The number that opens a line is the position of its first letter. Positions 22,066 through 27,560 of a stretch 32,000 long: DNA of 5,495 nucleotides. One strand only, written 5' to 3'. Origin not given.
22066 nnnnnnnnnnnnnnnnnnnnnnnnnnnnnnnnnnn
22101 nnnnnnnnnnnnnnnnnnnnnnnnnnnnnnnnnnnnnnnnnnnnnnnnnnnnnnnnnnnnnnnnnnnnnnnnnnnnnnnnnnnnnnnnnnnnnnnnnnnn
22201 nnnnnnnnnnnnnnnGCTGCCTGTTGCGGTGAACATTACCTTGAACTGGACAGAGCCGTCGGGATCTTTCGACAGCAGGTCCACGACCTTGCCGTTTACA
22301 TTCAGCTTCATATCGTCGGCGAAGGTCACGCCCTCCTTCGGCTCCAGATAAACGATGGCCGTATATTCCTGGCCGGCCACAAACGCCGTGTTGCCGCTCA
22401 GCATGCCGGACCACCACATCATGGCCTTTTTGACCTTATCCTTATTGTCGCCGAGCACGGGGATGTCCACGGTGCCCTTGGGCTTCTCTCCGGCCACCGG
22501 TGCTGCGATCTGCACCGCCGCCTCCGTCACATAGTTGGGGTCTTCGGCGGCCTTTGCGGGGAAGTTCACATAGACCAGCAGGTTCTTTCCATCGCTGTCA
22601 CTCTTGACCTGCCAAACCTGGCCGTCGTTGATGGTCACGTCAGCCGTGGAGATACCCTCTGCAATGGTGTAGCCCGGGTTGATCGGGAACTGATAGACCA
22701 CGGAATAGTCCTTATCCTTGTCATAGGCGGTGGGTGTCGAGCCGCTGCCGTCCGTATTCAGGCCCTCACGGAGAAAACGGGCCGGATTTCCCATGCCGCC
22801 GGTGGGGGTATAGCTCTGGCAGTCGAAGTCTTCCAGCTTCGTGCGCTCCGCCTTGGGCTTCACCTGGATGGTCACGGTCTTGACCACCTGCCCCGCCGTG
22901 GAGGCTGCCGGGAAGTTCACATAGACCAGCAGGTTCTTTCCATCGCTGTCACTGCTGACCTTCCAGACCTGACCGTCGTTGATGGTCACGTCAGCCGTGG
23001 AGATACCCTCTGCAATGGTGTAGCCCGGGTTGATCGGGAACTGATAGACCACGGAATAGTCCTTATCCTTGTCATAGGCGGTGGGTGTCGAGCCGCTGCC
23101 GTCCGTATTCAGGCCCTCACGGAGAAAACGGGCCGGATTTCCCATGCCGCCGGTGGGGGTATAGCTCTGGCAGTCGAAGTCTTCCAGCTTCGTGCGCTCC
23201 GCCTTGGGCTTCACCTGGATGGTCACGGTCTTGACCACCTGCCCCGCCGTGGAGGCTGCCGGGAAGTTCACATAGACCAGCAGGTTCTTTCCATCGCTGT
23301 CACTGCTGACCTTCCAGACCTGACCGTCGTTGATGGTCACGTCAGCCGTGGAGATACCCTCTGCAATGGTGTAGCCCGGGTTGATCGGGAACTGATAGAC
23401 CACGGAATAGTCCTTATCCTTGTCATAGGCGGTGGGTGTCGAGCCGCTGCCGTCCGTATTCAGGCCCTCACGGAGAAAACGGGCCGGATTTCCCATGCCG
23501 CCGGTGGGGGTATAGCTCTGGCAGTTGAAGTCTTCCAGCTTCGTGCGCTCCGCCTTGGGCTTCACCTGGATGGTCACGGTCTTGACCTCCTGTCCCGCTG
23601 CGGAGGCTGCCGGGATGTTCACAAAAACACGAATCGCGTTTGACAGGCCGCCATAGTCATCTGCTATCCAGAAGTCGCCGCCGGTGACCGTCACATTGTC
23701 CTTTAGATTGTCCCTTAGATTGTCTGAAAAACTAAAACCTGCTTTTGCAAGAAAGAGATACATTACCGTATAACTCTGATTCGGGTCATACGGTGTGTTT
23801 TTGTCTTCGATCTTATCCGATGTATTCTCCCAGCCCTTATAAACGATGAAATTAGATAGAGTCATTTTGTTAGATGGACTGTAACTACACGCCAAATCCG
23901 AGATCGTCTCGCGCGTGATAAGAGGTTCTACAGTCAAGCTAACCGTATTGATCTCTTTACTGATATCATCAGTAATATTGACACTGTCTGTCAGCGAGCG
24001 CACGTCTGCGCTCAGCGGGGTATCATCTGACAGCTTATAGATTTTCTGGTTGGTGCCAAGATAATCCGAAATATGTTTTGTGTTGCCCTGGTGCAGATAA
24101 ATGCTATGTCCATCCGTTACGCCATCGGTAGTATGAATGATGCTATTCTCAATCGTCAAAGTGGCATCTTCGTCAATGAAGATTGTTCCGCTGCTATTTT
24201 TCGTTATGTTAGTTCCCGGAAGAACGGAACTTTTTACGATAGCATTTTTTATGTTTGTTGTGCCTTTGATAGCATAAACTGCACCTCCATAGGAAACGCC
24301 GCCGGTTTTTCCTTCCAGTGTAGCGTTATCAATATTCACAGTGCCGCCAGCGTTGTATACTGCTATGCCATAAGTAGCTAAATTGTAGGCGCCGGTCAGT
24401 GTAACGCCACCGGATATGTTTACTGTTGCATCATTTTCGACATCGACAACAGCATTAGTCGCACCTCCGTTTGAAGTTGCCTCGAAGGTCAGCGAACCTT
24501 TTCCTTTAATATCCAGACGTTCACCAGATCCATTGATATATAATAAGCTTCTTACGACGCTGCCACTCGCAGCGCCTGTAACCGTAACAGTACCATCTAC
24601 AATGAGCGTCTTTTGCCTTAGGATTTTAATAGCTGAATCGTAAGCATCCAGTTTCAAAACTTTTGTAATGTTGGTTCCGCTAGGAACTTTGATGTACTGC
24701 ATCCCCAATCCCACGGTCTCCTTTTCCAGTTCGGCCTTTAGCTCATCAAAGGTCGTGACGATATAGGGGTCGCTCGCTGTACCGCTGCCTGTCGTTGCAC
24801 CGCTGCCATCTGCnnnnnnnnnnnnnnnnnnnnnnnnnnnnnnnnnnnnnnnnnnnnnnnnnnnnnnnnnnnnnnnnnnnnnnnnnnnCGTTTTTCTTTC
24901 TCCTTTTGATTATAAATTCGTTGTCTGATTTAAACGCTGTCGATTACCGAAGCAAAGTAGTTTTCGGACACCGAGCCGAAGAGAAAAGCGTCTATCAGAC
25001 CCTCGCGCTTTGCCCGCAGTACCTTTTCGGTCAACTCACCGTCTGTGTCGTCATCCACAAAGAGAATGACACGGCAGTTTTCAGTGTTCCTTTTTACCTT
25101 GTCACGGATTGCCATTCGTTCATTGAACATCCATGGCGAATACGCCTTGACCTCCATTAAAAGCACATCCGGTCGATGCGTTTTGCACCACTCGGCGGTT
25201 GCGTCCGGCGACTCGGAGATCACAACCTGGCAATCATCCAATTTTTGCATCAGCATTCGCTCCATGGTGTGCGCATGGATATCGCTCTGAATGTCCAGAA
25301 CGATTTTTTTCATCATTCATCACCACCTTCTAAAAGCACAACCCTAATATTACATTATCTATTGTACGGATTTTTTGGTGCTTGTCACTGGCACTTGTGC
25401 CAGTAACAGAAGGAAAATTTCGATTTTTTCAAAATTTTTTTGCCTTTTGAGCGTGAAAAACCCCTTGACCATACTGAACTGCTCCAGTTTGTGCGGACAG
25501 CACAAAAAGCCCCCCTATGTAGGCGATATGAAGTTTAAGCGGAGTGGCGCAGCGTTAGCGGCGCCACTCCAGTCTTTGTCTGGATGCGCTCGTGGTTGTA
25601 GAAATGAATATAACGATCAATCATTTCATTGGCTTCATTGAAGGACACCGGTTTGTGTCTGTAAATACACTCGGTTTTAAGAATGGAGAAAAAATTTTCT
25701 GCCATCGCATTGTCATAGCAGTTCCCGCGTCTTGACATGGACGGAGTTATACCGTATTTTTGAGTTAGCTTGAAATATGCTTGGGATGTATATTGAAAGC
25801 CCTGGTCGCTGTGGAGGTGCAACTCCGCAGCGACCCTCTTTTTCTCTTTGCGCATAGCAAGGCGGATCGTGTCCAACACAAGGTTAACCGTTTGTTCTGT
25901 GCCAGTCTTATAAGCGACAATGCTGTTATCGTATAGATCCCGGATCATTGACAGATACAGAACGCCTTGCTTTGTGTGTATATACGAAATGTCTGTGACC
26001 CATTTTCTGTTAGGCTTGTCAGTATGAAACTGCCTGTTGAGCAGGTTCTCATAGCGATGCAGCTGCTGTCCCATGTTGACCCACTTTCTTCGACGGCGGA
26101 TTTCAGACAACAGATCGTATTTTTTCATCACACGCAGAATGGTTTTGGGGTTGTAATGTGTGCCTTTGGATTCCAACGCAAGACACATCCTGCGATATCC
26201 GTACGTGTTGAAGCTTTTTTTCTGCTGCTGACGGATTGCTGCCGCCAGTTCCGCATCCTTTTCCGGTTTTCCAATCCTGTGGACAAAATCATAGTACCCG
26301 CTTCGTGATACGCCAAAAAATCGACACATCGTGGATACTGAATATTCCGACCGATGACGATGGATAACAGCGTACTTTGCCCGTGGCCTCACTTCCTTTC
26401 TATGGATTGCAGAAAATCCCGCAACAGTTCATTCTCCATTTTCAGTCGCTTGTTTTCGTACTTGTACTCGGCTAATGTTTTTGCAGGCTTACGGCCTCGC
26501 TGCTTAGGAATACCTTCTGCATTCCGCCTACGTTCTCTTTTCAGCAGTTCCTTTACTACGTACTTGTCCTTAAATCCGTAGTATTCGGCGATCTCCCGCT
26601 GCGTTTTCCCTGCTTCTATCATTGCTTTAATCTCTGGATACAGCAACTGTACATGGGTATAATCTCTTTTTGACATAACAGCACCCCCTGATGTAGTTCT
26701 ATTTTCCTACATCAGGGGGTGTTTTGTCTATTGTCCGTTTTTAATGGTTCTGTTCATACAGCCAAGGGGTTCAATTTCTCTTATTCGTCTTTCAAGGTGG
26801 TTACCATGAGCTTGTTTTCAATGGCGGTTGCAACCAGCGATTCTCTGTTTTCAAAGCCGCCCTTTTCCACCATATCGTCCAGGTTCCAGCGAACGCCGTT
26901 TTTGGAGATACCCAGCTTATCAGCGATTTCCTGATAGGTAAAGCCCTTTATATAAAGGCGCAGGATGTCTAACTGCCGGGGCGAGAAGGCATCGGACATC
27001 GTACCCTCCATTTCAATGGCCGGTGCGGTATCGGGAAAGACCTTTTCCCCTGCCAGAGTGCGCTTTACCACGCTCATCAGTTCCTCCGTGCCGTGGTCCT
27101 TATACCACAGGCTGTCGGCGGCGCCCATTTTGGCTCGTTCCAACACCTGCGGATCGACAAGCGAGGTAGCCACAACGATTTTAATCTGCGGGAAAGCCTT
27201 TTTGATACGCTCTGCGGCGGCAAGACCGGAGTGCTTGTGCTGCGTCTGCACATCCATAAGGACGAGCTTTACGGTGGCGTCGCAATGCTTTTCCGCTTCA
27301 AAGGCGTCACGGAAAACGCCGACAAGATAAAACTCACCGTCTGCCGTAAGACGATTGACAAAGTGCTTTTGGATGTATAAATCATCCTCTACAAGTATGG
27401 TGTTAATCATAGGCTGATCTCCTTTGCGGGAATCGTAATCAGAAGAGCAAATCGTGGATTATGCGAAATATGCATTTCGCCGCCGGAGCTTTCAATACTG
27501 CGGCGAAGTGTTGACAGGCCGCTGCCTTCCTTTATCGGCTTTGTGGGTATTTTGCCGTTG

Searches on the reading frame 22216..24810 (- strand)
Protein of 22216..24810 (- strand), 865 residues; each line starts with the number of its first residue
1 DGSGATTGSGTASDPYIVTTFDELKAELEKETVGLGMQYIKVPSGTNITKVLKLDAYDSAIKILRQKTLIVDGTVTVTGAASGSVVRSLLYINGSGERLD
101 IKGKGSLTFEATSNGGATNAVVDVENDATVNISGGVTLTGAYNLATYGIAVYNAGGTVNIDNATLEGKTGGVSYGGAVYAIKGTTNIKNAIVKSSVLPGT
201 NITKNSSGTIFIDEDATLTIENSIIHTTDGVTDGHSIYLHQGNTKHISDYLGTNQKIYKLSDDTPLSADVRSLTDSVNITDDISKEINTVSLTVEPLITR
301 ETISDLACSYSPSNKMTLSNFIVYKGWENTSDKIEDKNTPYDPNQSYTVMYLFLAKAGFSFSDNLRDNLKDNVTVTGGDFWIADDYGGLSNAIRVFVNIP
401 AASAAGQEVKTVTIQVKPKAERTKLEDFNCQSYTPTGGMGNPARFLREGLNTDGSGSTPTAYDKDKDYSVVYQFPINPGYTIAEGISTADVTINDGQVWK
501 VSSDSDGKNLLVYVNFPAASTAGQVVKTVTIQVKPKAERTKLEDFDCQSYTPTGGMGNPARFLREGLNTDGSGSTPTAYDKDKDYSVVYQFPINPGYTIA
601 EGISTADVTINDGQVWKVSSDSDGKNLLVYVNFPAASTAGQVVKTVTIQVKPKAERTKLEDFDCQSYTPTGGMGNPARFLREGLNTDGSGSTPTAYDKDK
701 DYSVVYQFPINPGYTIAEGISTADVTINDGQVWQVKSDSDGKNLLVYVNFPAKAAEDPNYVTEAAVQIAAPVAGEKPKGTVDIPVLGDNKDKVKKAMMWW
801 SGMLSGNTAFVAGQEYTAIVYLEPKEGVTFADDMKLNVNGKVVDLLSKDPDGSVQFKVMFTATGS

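Call 51: search_solved_structures(query=window:22216-24810:-, max_evalue=0.01)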
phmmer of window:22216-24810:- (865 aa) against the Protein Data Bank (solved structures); distinct sequences matched with E-value up to 0.01: 0.

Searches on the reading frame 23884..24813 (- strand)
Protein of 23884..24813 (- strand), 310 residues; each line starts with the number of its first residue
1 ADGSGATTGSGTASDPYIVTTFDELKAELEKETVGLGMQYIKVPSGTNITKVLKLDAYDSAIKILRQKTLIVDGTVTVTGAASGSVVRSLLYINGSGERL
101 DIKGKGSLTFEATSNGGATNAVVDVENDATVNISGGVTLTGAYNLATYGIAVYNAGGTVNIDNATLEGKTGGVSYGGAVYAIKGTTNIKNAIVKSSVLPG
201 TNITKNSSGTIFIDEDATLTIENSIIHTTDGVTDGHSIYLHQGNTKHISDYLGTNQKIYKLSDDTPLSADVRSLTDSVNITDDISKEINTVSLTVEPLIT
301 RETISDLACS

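Call 61: find_related_loci(query=window:23884-24813:-, collection=metagenome_contigs, flank=6000)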
Query window:23884-24813:- (310 aa) in metagenome_contigs; peptide patterns used: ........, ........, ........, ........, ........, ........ (x = any residue, [..] = any of these).
276 stretches matched a pattern; 3 encode a relative of the query (tblastn E <= 1e-3); 3 distinct loci.
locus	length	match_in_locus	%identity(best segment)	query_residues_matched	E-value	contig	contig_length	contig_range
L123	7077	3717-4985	70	1-310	9e-139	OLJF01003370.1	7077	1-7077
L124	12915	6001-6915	71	6-310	4e-138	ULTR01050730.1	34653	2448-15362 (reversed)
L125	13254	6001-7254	70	6-310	8e-138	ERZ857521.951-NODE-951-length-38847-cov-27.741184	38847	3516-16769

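Call 65: predict_structure(alignment_id=A2)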
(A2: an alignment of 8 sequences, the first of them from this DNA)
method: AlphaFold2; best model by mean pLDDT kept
length: 310 residues; sequences in the alignment: 8
mean_pLDDT: 82.7   pTM: 0.83
mean pLDDT of the five models: 82.7, 82.7, 79.5, 72.7, 64.4
residues with pLDDT >= 90: 176; 70-90: 63; 50-70: 43; < 50: 28
segments of 3 or more residues with pLDDT < 50: 1-4, 290-310
pLDDT, mean of each block of 10 residues (from residue 1): 57 94 94 79 97 71 94 94 69 94 97 67 95 97 73 96 94 71 96 86 67 92 93 82 90 94 92 93 63 42 39
secondary structure, 60 per line:
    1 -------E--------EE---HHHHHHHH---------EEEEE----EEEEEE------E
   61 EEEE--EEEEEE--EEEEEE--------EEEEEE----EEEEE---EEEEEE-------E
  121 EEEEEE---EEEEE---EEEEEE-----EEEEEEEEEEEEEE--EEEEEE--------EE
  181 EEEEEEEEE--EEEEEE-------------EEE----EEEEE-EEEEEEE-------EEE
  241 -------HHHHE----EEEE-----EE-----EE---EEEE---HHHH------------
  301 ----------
elements in order: H22-29 E39-43 E48-53 E60-64 E67-72 E75-80 E89-94 E99-103 E107-112 E120-126 E130-134 E138-143 E149-162 E165-170 E179-189 E192-197 E211-213 E218-222 E224-230 E238-240 H248-251 E257-260 E278-281 H285-288

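Call 68: fold_search(model_id=the predicted structure, library=pdb)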
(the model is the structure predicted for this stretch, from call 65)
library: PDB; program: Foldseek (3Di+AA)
matches with E <= 10: 197; with E <= 0.001: 0
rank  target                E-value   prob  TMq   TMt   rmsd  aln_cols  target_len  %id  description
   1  4xla_A                1.4e-02  0.84  0.27  0.16  13.5       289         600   10  Tailspike protein mutant D339A of E. coli bacteriophage HK620 IN COMPLEX WITH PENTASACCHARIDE (released 2016-01-20)
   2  4xn0                  2.0e-02  0.57  0.24  0.14  13.9       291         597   10  Tailspike protein mutant E372A of E. coli bacteriophage HK620 (released 2016-01-27)
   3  4xn3_A                2.2e-02  0.47  0.22  0.13  13.7       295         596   11  Tailspike protein mutant E372A of E. coli bacteriophage HK620 in complex with hexasaccharide (released 2016-01-27)
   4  2qy1_A                2.2e-02  0.38  0.25  0.24  13.4       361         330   10  pectate lyase A31G/R236F from Xanthomonas campestris (released 2008-02-26)
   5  4xop_A                3.3e-02  0.44  0.22  0.13  13.7       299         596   11  Tailspike protein double mutant D339N/E372Q of E. coli bacteriophage HK620 in complex with hexasaccharide (released 2016-01-27)
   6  6gvr_A                3.3e-02  0.25  0.19  0.12  13.9       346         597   13  TAILSPIKE PROTEIN MUTANT E372Q (DELTA N471/S472) OF E. COLI BACTERIOPHAGE HK620 IN COMPLEX WITH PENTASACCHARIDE (released 2018-07-11)
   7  4xlc                  3.4e-02  0.21  0.18  0.11  14.6       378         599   12  Tailspike protein double mutant D339N/E372A of E. coli bacteriophage HK620 (released 2016-01-20)
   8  4xkw_A                3.6e-02  0.80  0.31  0.18  12.7       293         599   10  Tailspike protein mutant D339N of E. coli bacteriophage HK620 in complex with pentasaccharide (released 2016-01-20)
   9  4yel_A                3.8e-02  0.72  0.29  0.17  13.0       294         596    9  Tailspike protein double mutant D339A/E372A of E. coli bacteriophage HK620 in complex with hexasaccharide (released 2016-03-09)
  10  4pmh                  4.2e-02  0.75  0.31  0.27  10.4       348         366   12  The structure of rice weevil pectin methyl esterase (released 2014-11-12)
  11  4xlh                  4.9e-02  0.66  0.29  0.17  13.2       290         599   10  Tailspike protein double mutant D339A/E372A of E. coli bacteriophage HK620 (released 2016-01-20)
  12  2x6y_A                4.9e-02  0.63  0.29  0.17  13.6       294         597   10  Tailspike protein mutant D339A of E.coli bacteriophage HK620 in complex with hexasaccharide (released 2011-03-02)
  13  7xza_A                5.2e-02  0.18  0.20  0.15  14.8       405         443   10  Mutant (Y242F) of the N-terminal domain of fucoidan lyase FdlA (released 2022-09-28)
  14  4xnf                  5.7e-02  0.23  0.20  0.12  14.5       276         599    9  Tailspike protein double mutant D339A/E372Q of E. coli bacteriophage HK620 (released 2016-01-27)
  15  4xm3_A                6.0e-02  0.35  0.24  0.14  13.9       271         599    8  Tailspike protein mutant E372A of E. coli bacteriophage HK620 in complex with pentasaccharide (released 2016-01-27)
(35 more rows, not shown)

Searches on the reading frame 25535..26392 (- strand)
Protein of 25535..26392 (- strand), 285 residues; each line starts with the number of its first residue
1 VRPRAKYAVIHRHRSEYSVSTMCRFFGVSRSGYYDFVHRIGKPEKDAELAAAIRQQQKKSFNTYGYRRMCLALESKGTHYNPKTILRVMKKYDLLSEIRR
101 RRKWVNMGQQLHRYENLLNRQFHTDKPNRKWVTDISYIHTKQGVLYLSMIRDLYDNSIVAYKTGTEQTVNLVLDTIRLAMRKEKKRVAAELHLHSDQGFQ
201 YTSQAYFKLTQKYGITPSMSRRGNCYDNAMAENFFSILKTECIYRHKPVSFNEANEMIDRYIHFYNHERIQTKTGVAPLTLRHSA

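Call 7: search_protein_families(library=pfam, proteins=[window:25535-26392:-], max_evalue=0.001)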
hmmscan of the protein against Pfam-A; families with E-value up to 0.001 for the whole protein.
window:25535-26392:- (285 aa): 4 families
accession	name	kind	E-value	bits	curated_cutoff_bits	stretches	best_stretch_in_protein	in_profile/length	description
PF00665.32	rve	-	1.2e-20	74.1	32.6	1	126-225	3-102/102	Integrase core domain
PF13276.12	HTH_21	-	4.4e-14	52.9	28.1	1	46-102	3-60/60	HTH-like domain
PF13683.12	rve_3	-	3.7e-12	46.2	26.5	1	213-269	1-57/67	Integrase core domain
PF13333.12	rve_2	-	3.1e-11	43.7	22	1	232-274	1-43/56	Integrase core domain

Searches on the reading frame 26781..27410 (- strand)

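Call 50: search_protein_families(library=pfam, proteins=[window:26781-27410:-], max_evalue=0.001)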
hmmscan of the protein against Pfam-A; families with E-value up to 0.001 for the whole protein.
window:26781-27410:- (209 aa): 7 families
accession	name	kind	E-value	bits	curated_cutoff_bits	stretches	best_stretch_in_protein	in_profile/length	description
PF00072.30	Response_reg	-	9.1e-09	35.9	30.2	1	5-115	2-110/111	Response regulator receiver domain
PF00196.25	GerE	-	3.9e-08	33.2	23.5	1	141-194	2-55/57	Bacterial regulatory proteins, luxR family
PF08281.18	Sigma70_r4_2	-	2.1e-06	27.7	25.7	1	143-174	12-44/54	Sigma-70, region 4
PF13384.12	HTH_23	-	2.2e-05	24.6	24.6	1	145-173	6-34/50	Homeodomain-like domain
PF13412.12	HTH_24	-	3.3e-05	23.8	21.9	1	148-184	7-45/48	Winged helix-turn-helix DNA-binding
PF12840.13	HTH_20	-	0.00012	22.5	27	1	149-186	9-47/51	Helix-turn-helix domain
PF04545.22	Sigma70_r4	-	0.00018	21.4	24.1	1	143-174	6-38/50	Sigma-70, region 4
